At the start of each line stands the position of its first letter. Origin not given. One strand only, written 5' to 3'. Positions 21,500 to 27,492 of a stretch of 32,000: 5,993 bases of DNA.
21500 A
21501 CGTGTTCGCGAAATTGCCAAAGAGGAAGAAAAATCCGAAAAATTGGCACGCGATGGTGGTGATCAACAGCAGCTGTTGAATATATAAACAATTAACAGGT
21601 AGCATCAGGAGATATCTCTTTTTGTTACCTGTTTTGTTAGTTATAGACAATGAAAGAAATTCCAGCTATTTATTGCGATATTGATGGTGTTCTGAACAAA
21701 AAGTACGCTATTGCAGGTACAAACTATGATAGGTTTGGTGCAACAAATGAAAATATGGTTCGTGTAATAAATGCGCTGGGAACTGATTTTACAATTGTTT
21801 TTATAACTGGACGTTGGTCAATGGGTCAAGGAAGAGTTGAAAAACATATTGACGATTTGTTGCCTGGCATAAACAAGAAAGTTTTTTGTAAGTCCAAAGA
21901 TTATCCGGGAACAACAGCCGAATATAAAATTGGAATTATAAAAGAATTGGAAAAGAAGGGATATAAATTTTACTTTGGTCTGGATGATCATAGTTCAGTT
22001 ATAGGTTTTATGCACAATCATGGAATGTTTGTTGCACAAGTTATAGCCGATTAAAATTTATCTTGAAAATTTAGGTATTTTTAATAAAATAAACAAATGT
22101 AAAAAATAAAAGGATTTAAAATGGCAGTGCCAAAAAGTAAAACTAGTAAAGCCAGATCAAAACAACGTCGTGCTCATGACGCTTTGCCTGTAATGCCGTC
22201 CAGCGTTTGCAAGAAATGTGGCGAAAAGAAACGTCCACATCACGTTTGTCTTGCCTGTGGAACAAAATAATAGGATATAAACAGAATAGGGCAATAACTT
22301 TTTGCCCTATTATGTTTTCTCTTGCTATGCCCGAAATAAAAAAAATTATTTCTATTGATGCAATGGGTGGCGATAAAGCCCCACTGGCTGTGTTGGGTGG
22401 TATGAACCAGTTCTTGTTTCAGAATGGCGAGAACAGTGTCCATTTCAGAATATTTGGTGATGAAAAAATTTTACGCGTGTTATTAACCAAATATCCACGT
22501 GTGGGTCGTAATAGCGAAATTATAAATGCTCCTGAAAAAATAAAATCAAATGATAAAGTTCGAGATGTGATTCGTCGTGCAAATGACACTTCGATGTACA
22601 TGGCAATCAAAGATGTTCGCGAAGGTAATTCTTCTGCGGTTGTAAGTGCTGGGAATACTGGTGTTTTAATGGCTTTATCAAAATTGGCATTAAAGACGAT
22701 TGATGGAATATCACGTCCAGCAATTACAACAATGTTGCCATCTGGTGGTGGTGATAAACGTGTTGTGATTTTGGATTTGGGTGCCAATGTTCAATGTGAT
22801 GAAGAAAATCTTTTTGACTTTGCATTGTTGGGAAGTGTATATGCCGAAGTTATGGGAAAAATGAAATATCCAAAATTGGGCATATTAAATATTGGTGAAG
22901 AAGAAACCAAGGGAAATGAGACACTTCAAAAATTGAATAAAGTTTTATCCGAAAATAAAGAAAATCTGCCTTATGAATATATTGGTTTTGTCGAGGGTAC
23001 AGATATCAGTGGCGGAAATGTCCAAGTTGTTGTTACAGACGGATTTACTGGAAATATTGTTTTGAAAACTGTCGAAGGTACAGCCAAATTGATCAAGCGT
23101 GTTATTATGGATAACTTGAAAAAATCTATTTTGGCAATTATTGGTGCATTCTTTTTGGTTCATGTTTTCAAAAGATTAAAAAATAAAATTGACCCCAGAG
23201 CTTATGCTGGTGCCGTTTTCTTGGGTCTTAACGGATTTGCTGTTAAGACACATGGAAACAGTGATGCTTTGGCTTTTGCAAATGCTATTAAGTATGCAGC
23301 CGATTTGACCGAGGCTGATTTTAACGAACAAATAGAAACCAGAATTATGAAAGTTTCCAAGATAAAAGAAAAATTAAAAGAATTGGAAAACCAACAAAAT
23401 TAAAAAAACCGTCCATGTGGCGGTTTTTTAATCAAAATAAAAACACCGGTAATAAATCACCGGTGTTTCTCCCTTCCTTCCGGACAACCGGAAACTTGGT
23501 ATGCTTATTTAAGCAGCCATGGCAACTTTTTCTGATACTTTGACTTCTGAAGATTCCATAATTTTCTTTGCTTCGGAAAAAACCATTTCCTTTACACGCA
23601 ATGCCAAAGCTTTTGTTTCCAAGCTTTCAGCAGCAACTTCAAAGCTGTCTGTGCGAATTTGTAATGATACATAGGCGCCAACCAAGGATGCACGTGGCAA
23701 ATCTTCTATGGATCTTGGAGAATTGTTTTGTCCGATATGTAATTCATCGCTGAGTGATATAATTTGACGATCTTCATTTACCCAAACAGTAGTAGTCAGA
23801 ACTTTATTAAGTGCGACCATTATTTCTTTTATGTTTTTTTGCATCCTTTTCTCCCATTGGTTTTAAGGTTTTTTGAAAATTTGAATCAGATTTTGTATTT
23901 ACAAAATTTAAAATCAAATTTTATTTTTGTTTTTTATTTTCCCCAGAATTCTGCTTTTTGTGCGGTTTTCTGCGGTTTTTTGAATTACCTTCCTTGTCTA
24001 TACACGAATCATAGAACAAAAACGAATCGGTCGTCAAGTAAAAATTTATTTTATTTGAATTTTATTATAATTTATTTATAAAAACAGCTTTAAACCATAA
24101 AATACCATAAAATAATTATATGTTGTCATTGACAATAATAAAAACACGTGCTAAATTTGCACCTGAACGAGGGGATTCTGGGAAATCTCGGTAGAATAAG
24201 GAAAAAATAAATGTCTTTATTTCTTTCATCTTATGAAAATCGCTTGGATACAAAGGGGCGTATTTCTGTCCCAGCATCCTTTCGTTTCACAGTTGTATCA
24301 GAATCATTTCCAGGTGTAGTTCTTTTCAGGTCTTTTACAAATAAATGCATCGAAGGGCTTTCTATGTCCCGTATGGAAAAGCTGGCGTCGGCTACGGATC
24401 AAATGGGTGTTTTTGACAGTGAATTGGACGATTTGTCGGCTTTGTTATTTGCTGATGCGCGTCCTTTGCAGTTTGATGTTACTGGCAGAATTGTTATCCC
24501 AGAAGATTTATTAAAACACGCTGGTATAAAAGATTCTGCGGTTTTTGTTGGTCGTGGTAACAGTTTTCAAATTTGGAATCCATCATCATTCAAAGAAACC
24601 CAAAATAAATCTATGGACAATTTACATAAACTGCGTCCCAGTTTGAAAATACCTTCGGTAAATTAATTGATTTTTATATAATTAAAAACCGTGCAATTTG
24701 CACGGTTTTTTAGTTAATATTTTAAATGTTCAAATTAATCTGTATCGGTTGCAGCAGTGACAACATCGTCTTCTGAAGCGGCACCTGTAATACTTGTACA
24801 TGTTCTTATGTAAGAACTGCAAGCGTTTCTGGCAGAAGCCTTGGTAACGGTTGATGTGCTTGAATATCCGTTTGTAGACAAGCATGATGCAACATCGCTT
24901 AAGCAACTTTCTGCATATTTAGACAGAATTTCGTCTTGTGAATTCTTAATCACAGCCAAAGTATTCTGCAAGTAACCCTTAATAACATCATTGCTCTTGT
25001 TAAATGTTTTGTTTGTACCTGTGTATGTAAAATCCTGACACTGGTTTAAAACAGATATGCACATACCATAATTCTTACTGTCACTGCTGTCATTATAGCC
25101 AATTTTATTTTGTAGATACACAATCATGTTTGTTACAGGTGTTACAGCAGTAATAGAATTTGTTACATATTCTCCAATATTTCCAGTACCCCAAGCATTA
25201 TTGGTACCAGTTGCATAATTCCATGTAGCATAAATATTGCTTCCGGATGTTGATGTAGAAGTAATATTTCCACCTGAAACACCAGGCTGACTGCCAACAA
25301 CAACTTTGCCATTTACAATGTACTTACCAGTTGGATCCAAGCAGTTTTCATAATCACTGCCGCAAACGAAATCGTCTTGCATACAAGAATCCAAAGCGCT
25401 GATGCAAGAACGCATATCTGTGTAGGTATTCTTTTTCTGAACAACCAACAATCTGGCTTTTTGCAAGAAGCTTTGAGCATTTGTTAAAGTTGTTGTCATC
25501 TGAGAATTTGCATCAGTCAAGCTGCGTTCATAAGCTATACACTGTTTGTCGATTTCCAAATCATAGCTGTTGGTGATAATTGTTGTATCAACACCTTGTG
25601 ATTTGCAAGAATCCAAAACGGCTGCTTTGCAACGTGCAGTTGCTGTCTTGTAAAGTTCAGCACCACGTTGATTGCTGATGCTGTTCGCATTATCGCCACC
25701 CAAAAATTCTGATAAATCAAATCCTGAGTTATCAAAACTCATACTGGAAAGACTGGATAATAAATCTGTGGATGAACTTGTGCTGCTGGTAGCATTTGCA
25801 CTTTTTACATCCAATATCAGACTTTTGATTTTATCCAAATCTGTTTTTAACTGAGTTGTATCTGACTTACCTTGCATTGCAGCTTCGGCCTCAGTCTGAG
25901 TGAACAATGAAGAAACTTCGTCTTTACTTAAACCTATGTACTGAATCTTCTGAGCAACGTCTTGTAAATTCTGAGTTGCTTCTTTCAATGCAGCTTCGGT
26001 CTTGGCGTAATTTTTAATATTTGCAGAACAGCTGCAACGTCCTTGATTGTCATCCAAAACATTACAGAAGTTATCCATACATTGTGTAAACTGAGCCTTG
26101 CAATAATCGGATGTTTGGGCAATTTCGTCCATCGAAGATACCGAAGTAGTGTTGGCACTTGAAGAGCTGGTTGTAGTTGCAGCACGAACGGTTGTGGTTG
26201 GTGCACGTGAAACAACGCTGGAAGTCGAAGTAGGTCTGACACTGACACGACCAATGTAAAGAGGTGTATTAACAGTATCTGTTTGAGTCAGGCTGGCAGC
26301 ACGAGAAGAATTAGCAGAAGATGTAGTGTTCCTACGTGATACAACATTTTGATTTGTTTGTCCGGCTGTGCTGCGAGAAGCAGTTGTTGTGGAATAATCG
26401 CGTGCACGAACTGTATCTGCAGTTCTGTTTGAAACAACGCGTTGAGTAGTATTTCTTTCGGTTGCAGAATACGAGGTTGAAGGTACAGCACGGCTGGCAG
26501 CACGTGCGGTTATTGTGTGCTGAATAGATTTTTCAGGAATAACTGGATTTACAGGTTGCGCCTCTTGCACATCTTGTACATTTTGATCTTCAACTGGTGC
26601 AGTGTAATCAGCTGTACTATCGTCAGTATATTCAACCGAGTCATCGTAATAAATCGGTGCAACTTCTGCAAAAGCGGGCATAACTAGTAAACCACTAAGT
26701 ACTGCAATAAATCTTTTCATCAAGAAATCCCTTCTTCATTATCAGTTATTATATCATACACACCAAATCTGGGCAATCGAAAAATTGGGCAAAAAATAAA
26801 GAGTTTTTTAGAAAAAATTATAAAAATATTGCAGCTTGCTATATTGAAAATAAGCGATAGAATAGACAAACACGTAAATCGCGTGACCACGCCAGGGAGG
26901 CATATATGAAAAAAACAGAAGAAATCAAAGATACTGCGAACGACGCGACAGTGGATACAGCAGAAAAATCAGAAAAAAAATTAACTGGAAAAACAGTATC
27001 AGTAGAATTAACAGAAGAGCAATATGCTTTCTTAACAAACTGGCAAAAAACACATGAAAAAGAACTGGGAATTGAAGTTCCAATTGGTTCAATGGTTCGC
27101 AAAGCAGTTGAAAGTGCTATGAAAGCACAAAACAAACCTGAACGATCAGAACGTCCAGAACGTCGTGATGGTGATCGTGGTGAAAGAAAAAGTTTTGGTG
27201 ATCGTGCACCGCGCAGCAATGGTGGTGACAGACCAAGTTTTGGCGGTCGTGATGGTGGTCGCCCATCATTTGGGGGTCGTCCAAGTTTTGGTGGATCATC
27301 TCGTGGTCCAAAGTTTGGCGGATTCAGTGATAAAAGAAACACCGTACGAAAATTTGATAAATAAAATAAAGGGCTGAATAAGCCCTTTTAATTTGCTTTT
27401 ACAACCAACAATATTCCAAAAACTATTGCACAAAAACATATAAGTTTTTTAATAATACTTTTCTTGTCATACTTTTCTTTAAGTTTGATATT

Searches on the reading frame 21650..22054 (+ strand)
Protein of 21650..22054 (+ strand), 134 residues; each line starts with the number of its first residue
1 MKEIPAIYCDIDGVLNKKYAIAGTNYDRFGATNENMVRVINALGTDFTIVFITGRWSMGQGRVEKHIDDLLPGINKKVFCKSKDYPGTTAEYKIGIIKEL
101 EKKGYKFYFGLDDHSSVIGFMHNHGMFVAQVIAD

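Call 11: search_protein_families(library=pfam, proteins=[window:21650-22054:+], max_evalue=0.001)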
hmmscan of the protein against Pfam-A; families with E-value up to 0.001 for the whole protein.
window:21650-22054:+ (134 aa): 2 families
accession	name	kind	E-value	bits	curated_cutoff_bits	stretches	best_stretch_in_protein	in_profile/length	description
PF24694.1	LNS2_PITM1-3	-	7.4e-05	23.2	27.7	1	9-103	3-92/124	PITM 1-3, LNS2 domain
PF25109.1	HAD_PNKP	-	9.5e-05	23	27.6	1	6-131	3-138/143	Polynucleotide kinase PNKP phosphatase domain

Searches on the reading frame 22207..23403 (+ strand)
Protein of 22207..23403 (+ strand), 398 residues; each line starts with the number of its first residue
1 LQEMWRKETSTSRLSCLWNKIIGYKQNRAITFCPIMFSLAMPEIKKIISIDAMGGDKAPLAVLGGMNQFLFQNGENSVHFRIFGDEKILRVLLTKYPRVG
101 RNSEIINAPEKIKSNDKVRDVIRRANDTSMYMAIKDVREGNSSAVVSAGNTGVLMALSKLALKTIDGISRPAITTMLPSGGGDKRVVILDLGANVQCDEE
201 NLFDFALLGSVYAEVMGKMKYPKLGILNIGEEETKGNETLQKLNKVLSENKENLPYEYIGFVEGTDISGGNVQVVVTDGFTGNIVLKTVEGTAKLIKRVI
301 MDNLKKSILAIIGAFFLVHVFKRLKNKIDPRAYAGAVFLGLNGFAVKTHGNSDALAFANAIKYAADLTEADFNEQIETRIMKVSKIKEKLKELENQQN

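Call 11: search_protein_families(library=pfam, proteins=[window:22207-23403:+], max_evalue=0.001)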
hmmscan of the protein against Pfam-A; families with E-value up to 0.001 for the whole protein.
window:22207-23403:+ (398 aa): 1 family
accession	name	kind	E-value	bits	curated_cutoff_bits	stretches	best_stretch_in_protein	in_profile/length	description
PF02504.20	FA_synthesis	-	2.7e-96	322.9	29.1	1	48-374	3-323/324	Fatty acid synthesis protein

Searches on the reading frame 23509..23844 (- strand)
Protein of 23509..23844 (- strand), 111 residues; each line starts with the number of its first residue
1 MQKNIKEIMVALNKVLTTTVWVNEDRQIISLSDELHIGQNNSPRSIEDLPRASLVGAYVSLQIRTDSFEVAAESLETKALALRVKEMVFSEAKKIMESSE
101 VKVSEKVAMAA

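Call 11: search_protein_families(library=pfam, proteins=[window:23509-23844:-], max_evalue=0.001)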
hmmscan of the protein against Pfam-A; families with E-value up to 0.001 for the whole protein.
window:23509-23844:- (111 aa): 0 families

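Call 23: search_protein_families(library=pfam, proteins=[window:23509-23844:-], max_evalue=0.01)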
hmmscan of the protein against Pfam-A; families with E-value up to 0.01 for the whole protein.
window:23509-23844:- (111 aa): 0 families

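Call 92: search_protein_families(library=phrogs, proteins=[window:23509-23844:-], max_evalue=0.1)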
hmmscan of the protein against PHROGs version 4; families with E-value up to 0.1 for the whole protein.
window:23509-23844:- (111 aa): 1 family
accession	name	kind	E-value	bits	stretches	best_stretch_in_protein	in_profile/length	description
phrog_26337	-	unknown function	0.093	13.7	0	44-93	32-80/92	-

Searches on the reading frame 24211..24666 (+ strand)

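Call 11: search_protein_families(library=pfam, proteins=[window:24211-24666:+], max_evalue=0.001)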
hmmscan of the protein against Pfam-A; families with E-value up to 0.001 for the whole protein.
window:24211-24666:+ (151 aa): 1 family
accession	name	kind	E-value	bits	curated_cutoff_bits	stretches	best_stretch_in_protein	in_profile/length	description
PF02381.23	MraZ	-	5.2e-18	65.2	23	2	79-134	1-58/72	MraZ protein, putative antitoxin-like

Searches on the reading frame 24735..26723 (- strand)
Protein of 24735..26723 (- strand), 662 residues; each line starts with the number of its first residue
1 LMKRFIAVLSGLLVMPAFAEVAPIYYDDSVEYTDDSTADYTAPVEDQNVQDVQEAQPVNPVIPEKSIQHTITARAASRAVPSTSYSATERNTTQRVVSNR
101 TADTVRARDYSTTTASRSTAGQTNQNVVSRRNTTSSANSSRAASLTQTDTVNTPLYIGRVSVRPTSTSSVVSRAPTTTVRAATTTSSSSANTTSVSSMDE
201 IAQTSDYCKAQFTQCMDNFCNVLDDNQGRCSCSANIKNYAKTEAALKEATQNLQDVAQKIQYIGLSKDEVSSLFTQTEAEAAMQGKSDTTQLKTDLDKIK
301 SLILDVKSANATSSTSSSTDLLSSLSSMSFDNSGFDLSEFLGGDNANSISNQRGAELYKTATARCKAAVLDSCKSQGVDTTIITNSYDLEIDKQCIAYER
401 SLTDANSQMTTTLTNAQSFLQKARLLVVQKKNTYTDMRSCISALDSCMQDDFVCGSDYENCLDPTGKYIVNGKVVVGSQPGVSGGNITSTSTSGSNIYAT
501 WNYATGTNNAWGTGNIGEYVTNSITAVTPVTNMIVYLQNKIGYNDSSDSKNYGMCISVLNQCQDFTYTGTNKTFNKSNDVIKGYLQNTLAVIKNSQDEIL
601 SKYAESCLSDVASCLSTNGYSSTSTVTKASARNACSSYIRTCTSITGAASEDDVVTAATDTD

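Call 11: search_protein_families(library=pfam, proteins=[window:24735-26723:-], max_evalue=0.001)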
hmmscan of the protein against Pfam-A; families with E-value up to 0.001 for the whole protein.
window:24735-26723:- (662 aa): 1 family
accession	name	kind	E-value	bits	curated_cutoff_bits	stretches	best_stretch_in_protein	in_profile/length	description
PF15708.10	PRR20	-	0.00034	21.2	27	1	50-205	34-188/239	Proline-rich protein family 20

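Call 23: search_protein_families(library=pfam, proteins=[window:24735-26723:-], max_evalue=0.01)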
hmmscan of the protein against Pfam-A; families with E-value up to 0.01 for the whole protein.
window:24735-26723:- (662 aa): 1 family
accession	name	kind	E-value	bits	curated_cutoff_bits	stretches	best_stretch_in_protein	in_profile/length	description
PF15708.10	PRR20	-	0.00034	21.2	27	1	50-205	34-188/239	Proline-rich protein family 20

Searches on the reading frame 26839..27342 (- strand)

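Call 11: search_protein_families(library=pfam, proteins=[window:26839-27342:-], max_evalue=0.001)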
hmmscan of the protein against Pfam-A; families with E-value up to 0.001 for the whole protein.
window:26839-27342:- (167 aa): 0 families

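Call 23: search_protein_families(library=pfam, proteins=[window:26839-27342:-], max_evalue=0.01)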
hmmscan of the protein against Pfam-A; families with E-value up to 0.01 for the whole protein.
window:26839-27342:- (167 aa): 0 families

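Call 92: search_protein_families(library=phrogs, proteins=[window:26839-27342:-], max_evalue=0.1)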
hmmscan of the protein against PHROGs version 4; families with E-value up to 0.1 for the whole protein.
window:26839-27342:- (167 aa): 1 family
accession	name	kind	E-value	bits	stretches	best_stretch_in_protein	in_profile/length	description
phrog_28359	-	unknown function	0.084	13.9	0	70-91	12-33/69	-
